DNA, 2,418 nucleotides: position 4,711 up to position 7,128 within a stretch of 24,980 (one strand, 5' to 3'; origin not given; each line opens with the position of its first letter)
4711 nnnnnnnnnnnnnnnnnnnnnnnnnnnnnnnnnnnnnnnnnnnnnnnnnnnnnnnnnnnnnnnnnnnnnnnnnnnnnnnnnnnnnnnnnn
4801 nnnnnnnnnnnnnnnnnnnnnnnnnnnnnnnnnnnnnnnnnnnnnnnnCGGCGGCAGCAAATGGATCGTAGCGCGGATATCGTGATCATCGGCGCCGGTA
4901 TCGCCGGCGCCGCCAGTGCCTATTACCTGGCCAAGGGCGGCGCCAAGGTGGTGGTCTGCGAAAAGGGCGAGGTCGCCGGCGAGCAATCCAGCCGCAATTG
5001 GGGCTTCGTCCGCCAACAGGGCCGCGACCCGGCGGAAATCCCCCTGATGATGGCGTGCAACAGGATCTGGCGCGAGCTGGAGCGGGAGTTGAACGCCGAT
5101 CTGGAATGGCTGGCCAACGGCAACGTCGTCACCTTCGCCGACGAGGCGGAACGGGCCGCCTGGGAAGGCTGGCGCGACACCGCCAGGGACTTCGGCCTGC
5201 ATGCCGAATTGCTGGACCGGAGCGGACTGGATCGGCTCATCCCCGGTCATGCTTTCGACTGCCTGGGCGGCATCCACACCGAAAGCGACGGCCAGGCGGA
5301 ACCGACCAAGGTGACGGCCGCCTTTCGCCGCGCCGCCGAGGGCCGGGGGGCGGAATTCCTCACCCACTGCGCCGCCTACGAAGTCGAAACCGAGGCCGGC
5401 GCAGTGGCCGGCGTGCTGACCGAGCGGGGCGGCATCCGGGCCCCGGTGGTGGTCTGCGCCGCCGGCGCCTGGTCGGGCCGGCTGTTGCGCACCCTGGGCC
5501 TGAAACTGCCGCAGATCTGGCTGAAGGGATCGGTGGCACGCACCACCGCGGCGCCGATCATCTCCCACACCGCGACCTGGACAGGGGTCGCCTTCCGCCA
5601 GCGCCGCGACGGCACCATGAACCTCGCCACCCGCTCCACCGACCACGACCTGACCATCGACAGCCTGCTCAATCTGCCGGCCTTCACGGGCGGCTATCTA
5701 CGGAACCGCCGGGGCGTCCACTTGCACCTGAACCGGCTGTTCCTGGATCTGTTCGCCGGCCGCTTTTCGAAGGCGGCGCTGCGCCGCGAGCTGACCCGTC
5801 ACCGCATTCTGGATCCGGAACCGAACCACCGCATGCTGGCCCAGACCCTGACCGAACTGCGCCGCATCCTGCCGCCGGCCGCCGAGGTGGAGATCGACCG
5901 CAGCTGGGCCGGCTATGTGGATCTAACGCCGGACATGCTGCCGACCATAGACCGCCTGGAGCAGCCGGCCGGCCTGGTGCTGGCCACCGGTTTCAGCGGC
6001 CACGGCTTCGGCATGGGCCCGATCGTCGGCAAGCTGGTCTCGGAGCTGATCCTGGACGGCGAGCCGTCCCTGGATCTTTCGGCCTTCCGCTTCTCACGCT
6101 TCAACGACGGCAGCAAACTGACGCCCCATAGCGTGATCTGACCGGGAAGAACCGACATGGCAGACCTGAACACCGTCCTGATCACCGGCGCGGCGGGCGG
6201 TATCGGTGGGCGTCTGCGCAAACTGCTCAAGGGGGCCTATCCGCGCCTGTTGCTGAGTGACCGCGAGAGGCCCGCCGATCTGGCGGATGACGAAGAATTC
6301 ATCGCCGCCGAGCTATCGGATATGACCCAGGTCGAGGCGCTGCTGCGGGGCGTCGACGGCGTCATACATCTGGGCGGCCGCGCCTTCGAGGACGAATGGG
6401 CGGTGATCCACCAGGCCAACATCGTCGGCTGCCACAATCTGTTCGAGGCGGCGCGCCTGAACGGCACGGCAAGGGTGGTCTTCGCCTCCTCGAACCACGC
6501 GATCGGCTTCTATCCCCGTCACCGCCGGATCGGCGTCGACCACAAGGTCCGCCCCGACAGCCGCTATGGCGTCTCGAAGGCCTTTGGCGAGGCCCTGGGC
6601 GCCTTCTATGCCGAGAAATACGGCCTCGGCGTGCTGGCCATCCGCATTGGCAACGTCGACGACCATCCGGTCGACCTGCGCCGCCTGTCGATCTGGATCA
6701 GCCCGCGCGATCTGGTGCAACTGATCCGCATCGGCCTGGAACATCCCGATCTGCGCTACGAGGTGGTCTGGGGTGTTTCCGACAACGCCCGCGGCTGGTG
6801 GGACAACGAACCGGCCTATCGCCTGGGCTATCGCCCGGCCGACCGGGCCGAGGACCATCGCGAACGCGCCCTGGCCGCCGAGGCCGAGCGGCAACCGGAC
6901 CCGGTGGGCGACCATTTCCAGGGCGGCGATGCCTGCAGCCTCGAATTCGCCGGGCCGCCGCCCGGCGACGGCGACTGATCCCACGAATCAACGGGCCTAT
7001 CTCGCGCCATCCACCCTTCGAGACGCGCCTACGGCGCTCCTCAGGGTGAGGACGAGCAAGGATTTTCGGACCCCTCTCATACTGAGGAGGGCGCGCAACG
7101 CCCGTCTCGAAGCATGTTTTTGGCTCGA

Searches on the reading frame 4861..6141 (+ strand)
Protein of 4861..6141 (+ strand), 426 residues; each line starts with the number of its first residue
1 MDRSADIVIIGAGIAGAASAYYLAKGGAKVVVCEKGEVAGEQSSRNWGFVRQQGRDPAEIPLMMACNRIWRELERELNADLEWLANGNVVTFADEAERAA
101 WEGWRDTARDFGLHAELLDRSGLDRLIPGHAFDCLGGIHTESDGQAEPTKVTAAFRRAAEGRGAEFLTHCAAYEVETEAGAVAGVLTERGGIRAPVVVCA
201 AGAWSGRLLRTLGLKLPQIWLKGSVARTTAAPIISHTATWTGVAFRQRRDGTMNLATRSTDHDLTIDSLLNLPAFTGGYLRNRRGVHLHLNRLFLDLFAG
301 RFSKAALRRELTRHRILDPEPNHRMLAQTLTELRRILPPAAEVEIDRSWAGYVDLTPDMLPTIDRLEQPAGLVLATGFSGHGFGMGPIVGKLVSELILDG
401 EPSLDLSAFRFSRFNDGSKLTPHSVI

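Call 10: search_protein_families(library=pfam, proteins=[window:4861-6141:+], max_evalue=0.001)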
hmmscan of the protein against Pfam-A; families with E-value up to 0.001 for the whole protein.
window:4861-6141:+ (426 aa): 8 families
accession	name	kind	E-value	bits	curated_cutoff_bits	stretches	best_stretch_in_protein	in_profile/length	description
PF01266.30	DAO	-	1.4e-70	239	27.9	1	6-396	1-353/353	FAD dependent oxidoreductase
PF07992.20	Pyr_redox_2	-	7.3e-10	39.2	26.1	1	6-95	2-81/291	Pyridine nucleotide-disulphide oxidoreductase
PF12831.13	FAD_oxidored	-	5.7e-09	36.2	27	1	6-201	1-144/416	FAD dependent oxidoreductase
PF00890.30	FAD_binding_2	-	6e-07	29.4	20.4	1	6-213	1-213/414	FAD binding domain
PF13450.12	NAD_binding_8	-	1.6e-06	28.7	21.9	1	9-40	1-32/68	NAD(P)-binding Rossmann-like domain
PF01134.28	GIDA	-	5.1e-05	22.9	22.1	1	6-34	1-30/391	Glucose inhibited division protein A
PF03486.20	HI0933_like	-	0.00019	21.4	50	0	6-41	2-37/244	HI0933-like protein Rossmann domain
PF01946.23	Thi4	-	0.0002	21.1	26.2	1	5-35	18-49/235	Thi4 family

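Call 81: search_solved_structures(query=window:4861-6141:+, max_evalue=1e-10)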
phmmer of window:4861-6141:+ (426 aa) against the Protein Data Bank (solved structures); distinct sequences matched with E-value up to 1e-10: 31.
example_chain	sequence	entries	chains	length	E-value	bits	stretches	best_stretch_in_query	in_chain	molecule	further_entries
5fjm_A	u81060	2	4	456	7.3e-43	150.2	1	4-415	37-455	L-AMINO ACID DEAMINASE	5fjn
5hxw_A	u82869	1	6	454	7.9e-39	136.9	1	3-414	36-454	L-amino acid deaminase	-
5i39_A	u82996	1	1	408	2.9e-37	131.8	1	3-256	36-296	L-amino acid deaminase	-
1y56_B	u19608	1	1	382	1.5e-35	126.2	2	4-215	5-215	sarcosine oxidase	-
3bhf_A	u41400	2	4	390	6.8e-25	91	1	4-217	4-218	Monomeric sarcosine oxidase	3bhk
3m12_A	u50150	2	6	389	9e-25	90.6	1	5-217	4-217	Monomeric Sarcosine Oxidase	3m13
1el5_A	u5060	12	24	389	9.2e-25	90.6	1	5-217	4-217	SARCOSINE OXIDASE | SARCOSINE OXIDE | Monomeric sarcosine oxidase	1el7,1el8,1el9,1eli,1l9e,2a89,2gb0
1l9c_A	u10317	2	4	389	9.2e-25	90.6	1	5-217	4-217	Monomeric Sarcosine Oxidase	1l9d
3m0o_A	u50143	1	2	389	9.3e-25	90.6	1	5-217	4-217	Monomeric sarcosine oxidase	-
9u3e_A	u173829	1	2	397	9.6e-25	90.5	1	5-217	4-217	Monomeric sarcosine oxidase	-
9u3f_A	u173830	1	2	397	9.7e-25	90.5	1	5-217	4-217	Monomeric sarcosine oxidase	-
9u3b_A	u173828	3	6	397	9.8e-25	90.5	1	5-217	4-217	Monomeric sarcosine oxidase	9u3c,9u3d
1ng3_A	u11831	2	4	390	8.6e-24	87.4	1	2-224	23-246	Glycine oxidase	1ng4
3if9_A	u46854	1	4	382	5.5e-23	84.7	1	2-224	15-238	Glycine oxidase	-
1ryi_A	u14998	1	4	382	9.3e-23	84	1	2-224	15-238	GLYCINE OXIDASE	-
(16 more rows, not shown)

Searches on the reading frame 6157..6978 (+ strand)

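Call 10: search_protein_families(library=pfam, proteins=[window:6157-6978:+], max_evalue=0.001)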
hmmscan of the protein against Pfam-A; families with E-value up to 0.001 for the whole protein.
window:6157-6978:+ (273 aa): 7 families
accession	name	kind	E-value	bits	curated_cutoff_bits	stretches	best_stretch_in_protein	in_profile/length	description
PF01370.27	Epimerase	-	6.8e-21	75.2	20.9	1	7-167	1-172/240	NAD dependent epimerase/dehydratase family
PF16363.11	GDP_Man_Dehyd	-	1.4e-13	51.5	27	1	8-166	1-182/332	GDP-mannose 4,6 dehydratase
PF13460.12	NAD_binding_10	-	1.8e-08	34.9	27.2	1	11-115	1-101/184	NAD(P)H-binding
PF02719.21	Polysacc_synt_2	-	2.2e-06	27.5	20.2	0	7-116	1-132/293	Polysaccharide biosynthesis protein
PF01073.25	3Beta_HSD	-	1.3e-05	24.8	22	1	45-118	46-122/280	3-beta hydroxysteroid dehydrogenase/isomerase family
PF04321.23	RmlD_sub_bind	-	9.1e-05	22.1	27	1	6-146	2-134/287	RmlD substrate binding domain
PF07993.18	NAD_binding_4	-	0.00017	21.2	20.1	1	58-172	81-212/258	Male sterility protein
